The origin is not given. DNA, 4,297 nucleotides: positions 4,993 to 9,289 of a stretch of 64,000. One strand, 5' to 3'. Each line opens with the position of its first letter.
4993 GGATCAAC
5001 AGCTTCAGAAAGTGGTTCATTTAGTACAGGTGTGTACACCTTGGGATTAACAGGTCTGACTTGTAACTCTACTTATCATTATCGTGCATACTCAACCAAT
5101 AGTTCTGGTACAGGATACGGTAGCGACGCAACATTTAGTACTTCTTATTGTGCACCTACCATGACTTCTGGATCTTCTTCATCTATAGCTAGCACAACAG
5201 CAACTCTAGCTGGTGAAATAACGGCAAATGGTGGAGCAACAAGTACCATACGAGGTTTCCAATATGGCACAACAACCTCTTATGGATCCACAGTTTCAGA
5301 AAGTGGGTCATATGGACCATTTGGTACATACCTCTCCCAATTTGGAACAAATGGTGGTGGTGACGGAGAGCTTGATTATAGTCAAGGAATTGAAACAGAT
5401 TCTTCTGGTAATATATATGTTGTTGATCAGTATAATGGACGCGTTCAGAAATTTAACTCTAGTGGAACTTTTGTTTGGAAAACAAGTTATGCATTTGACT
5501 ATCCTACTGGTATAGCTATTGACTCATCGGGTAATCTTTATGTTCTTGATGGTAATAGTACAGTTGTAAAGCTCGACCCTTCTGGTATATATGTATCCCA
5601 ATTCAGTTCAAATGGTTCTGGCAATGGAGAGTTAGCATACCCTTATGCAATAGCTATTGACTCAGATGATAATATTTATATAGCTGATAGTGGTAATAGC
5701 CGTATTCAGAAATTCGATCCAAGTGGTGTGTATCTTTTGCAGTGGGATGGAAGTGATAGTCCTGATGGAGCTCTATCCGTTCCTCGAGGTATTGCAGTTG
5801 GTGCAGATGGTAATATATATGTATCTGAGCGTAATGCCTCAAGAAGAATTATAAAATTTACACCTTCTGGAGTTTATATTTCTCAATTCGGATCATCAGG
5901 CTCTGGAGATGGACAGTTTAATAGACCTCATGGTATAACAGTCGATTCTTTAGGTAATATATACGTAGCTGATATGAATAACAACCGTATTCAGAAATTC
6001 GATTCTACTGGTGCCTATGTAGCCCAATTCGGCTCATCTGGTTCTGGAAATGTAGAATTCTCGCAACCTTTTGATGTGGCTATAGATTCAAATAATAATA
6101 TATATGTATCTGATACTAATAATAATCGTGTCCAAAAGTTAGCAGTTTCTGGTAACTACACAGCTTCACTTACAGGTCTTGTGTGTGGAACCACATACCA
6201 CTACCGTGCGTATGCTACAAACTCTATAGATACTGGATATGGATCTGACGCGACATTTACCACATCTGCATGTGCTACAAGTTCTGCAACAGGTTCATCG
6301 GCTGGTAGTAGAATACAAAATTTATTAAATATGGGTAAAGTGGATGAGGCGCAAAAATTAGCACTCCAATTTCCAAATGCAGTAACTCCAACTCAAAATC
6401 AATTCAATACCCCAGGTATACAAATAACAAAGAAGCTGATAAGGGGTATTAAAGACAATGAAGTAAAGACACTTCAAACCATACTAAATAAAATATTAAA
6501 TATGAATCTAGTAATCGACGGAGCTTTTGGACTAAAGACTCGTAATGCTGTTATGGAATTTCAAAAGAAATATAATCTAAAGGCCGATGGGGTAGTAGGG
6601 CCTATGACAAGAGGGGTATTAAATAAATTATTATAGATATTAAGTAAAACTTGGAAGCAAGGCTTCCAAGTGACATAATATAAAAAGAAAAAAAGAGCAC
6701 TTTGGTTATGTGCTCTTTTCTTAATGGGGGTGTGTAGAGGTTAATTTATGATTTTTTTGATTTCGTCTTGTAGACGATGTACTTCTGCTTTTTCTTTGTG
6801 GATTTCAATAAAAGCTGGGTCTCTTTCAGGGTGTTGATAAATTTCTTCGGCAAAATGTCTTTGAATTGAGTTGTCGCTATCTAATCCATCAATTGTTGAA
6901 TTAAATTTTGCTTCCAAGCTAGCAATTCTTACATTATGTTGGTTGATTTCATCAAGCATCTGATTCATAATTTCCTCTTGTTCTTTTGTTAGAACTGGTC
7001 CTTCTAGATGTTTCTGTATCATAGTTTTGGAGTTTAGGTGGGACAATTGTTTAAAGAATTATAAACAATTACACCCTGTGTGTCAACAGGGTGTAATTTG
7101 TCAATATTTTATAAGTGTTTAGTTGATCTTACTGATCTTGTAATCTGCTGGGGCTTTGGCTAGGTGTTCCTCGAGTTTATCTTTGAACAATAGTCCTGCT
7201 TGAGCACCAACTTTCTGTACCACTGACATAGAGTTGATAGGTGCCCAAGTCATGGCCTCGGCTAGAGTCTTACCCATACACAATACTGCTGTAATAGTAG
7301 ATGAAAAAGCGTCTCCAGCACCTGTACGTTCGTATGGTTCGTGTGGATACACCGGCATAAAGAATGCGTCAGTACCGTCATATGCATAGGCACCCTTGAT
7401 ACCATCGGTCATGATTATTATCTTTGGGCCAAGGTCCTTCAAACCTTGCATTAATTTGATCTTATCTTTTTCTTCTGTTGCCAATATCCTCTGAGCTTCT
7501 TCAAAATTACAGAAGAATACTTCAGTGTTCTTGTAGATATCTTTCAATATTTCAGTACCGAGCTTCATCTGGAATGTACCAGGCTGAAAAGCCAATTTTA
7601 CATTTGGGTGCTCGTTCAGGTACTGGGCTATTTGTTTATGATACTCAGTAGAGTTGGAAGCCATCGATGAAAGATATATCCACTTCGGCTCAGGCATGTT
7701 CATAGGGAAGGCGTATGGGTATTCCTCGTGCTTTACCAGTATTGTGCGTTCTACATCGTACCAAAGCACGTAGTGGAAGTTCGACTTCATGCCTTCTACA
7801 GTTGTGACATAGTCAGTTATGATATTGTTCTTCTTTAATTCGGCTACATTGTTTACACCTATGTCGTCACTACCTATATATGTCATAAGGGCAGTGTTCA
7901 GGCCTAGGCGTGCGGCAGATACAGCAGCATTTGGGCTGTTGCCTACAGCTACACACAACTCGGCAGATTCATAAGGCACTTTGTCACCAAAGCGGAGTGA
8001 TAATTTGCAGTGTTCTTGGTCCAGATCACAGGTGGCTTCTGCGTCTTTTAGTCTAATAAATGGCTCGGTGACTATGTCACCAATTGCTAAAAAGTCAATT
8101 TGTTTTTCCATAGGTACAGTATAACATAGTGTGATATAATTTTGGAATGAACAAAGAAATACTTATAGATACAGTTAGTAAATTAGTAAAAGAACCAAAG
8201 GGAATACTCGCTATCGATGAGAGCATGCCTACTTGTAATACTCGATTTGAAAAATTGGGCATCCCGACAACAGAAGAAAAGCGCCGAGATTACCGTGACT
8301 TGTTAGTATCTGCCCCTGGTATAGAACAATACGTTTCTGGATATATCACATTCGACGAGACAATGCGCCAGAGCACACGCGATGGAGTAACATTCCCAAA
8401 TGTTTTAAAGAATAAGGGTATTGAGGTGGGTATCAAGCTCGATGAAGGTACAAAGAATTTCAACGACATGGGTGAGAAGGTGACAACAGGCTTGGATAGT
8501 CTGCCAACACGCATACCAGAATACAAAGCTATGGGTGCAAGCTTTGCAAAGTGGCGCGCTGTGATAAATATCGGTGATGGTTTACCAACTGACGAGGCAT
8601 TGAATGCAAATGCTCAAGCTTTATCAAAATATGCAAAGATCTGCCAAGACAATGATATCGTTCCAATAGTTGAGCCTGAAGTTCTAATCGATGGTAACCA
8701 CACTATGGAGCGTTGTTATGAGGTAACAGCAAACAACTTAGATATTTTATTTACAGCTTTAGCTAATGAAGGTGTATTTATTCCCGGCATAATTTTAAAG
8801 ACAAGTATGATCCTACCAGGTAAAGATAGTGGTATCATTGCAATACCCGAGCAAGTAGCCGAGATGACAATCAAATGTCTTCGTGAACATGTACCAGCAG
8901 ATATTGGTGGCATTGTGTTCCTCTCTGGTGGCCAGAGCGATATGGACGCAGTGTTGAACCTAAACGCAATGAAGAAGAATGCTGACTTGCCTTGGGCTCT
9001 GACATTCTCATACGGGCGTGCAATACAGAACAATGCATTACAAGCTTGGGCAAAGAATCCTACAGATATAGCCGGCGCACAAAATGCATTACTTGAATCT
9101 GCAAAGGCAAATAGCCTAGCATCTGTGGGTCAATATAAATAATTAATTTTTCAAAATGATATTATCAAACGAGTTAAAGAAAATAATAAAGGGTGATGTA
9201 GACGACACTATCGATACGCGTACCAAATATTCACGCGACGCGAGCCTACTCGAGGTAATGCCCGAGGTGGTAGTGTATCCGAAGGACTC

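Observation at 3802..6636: Paralogous giant surface proteins with shared 5' and 3' ends (signal peptide, Fn3 module, PG_binding_1) but different beta-propeller cores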

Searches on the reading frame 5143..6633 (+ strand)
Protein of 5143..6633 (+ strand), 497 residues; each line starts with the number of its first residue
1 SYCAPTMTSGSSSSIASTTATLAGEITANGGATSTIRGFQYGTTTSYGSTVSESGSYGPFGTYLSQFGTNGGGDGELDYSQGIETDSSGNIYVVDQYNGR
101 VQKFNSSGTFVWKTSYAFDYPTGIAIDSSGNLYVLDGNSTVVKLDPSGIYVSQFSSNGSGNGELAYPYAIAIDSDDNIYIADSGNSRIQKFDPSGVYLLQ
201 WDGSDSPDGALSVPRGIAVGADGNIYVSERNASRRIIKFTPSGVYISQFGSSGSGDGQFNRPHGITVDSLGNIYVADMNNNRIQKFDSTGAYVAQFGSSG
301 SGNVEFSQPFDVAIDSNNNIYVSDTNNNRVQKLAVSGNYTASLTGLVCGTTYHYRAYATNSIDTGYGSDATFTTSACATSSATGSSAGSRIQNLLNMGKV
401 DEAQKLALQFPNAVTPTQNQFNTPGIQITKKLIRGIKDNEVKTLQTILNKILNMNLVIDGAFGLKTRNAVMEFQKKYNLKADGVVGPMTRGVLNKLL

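Call 52: predict_structure(alignment_id=A5)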
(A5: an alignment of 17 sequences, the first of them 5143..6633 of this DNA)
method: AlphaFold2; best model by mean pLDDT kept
length: 497 residues; sequences in the alignment: 17
mean_pLDDT: 82.5   pTM: 0.63
mean pLDDT of the five models: 82.5, 81.5, 79.7, 78.7, 76.4
residues with pLDDT >= 90: 229; 70-90: 164; 50-70: 73; < 50: 31
segments of 3 or more residues with pLDDT < 50: 379-384, 414-436
pLDDT, mean of each block of 10 residues (from residue 1): 63 65 70 72 76 61 88 96 96 98 96 94 97 97 96 97 97 98 97 96 77 96 94 91 94 93 94 95 90 87 93 92 97 75 79 83 80 70 50 68 67 42 29 55 85 86 84 84 70 71
secondary structure, 60 per line:
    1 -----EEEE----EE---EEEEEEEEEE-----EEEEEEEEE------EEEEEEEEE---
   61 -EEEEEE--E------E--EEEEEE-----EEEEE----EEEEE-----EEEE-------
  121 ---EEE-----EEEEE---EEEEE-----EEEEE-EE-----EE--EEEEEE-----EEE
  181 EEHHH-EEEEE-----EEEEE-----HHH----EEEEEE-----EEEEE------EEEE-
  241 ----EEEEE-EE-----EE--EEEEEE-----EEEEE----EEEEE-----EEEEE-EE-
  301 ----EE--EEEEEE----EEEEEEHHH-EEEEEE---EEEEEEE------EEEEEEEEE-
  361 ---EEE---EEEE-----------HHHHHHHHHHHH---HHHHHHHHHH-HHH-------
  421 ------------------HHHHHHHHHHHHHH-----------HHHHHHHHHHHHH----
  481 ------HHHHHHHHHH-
elements in order: E6-9 E19-28 E34-42 E49-57 E62-67 E80-85 E91-95 E100-104 E110-113 E124-126 E132-136 E140-144 E150-154 E167-172 E178-182 E187-191 E197-201 E214-219 E225-229 E236-239 E245-249 E262-267 E273-277 E282-286 E292-296 E309-314 E319-324 E329-334 E338-344 E351-359 E364-366 E370-373 H385-396 H400-409 H439-452 H464-476 H487-496
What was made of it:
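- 5152..5331 (+): Fn3-like module 2, N-terminal half (aa 443-502; four strands A, B, C, C'). AF2 strands 6-57 of the model (call 52).
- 5332..6147 (+): Six-blade NHL propeller (aa 503-774) nested in the loop of Fn3-like module 2. AF2 pLDDT above 90 (call 52).
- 6277..6453 (+): Linker (aa 818-876): a Ser/Gly-rich stretch, two short helices and a disordered stretch. AF2 helices 385-409 and pLDDT below 50 at 414-436 of the model (call 52).
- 6454..6636 (+): PG_binding_1 domain, tail type 1 (aa 877-936), and the stop codon. Three predicted helices (call 52).
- On PG_binding_1 (PF01471): AF2 of the A fragment predicts three helices at 439-452, 464-476 and 487-496, with pLDDT about 84-86 over the first two and about 70 over the third (call 52).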

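Call 57: fold_search(model_id=the predicted structure, library=pdb)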
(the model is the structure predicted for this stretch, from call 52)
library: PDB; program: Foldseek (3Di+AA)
matches with E <= 10: 1886; with E <= 0.001: 724
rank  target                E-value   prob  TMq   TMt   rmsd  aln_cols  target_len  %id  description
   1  6xg7                  2.0e-31  1.00  0.53  0.90   1.5       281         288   37  1.3 A Resolution Structure of the of the NHL Repeat Region of D. melanogaster Thin (released 2020-12-16)
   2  8j72_A                4.6e-31  1.00  0.52  0.93   2.0       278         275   35  Crystal structure of mammalian Trim71 in complex with lncRNA Trincr1 (released 2024-03-06)
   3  6fpt_B                7.2e-31  1.00  0.53  0.68  11.6       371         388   27  Crystal structure of Danio rerio Lin41 filamin-NHL domains (released 2018-05-09)
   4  9jur                  8.9e-31  1.00  0.52  0.92   2.0       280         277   35  Crystal Structure of NHL domain of human E3 ubiquitin-protein ligase TRIM71 (released 2025-04-30)
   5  8j72_B                1.6e-30  1.00  0.52  0.92   2.0       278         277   35  Crystal structure of mammalian Trim71 in complex with lncRNA Trincr1 (released 2024-03-06)
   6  6d69                  2.3e-30  1.00  0.53  0.90   1.5       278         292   37  Crystal Structure of the NHL Repeat Region of D. melanogaster Thin (released 2019-04-24)
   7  6fq3_A                2.3e-30  1.00  0.53  0.67  11.4       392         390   27  Crystal structure of Danio rerio Lin41 filamin-NHL domains in complex with lin-29A 5'UTR 13mer RNA (released 2018-05-09)
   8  7qrx_A                2.4e-30  1.00  0.52  0.92   2.2       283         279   34  Crystal structure of NHL domain of TRIM71 (released 2022-05-04)
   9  6fpt_A                2.9e-29  1.00  0.53  0.67  11.7       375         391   27  Crystal structure of Danio rerio Lin41 filamin-NHL domains (released 2018-05-09)
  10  7qrv_D                4.7e-26  1.00  0.51  0.88   2.4       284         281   27  Crystal structure of NHL domain of TRIM2 (full C-terminal) (released 2022-05-04)
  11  7qrw                  5.9e-26  1.00  0.51  0.90   2.3       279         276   29  Crystal structure of NHL domain of TRIM3 (released 2022-05-04)
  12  7b96_A                1.9e-25  1.00  0.50  0.87   2.0       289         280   26  NHL domain of human TRIM2 (released 2022-01-12)
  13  7b2r_A                2.6e-25  1.00  0.50  0.89   2.3       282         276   27  Crystal structure of NHL domain of TRIM2 (released 2021-01-13)
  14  7b2r_B                3.1e-25  1.00  0.50  0.90   2.3       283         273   27  Crystal structure of NHL domain of TRIM2 (released 2021-01-13)
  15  7qrv_A                6.4e-25  1.00  0.50  0.88   2.4       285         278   27  Crystal structure of NHL domain of TRIM2 (full C-terminal) (released 2022-05-04)
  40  1rwl                  1.1e-18  1.00  0.44  0.83   3.3       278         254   28  Extracellular domain of Mycobacterium tuberculosis PknD (released 2004-04-27)
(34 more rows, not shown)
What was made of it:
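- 5332..6147 (+): Foldseek to TRIM71/Thin NHL with TM 0.9, and to the PknD sensor 1rwl (call 57).
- On NHL repeat six-bladed propeller (PF01436): AF2 pLDDT above 90, and Foldseek TM 0.90-0.93 to the TRIM71/Thin NHL domains (calls 52, 57).
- Closest known: NHL six-bladed propellers. Same: The same fold: TM 0.9 to TRIM71/Thin and 0.83 to PknD 1rwl (call 57).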

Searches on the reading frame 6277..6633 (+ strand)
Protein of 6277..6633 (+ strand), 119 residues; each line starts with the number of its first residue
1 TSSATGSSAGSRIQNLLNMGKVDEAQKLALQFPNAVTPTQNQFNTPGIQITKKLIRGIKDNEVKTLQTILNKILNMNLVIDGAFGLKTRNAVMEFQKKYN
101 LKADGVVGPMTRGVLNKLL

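Call 82: search_protein_families(library=pfam, proteins=[window:6277-6633:+], max_evalue=10)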
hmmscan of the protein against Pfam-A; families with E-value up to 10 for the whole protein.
window:6277-6633:+ (119 aa): 2 families
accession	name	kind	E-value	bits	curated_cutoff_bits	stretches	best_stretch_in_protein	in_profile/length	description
PF01471.23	PG_binding_1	-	5.7e-16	58.9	23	1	60-115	2-57/57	Putative peptidoglycan binding domain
PF09374.15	PG_binding_3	-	1.3e-05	25.7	24.6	2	63-93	3-32/76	Predicted Peptidoglycan domain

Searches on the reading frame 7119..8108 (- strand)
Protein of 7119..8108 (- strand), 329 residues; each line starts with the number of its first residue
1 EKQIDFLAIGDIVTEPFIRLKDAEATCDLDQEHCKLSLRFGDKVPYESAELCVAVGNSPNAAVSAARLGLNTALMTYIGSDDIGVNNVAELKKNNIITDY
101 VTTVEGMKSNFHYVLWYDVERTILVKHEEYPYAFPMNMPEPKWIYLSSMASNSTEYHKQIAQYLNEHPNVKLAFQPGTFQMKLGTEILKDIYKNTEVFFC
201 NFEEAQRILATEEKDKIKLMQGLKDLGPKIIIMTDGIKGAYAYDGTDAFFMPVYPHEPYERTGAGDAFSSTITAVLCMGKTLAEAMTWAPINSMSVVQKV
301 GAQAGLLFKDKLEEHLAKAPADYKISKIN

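Call 73: search_protein_families(library=pfam, proteins=[window:7119-8108:-], max_evalue=0.001)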
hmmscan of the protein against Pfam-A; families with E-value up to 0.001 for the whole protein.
window:7119-8108:- (329 aa): 2 families
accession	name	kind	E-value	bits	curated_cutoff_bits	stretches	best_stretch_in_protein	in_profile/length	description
PF00294.29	PfkB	-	3.3e-29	102.6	25.8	1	41-305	23-298/302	pfkB family carbohydrate kinase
PF08543.17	Phos_pyr_kin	-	3.7e-06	27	27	1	187-289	112-224/246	Phosphomethylpyrimidine kinase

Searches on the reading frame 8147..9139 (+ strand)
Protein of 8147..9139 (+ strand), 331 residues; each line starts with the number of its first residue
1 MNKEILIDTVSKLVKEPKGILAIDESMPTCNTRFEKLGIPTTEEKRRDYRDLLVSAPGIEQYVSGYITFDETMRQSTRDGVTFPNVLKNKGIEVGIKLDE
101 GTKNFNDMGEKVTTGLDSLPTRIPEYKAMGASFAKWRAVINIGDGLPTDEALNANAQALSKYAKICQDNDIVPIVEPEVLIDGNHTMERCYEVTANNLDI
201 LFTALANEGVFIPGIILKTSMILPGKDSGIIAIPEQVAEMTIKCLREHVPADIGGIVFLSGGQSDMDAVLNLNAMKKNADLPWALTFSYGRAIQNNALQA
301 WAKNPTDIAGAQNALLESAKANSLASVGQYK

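Call 73: search_protein_families(library=pfam, proteins=[window:8147-9139:+], max_evalue=0.001)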
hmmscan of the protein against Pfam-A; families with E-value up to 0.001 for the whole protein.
window:8147-9139:+ (331 aa): 1 family
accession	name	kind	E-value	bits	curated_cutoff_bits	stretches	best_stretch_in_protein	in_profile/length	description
PF00274.25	Glycolytic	-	8.3e-117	390.3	22.2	1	6-331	2-330/349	Fructose-bisphosphate aldolase class-I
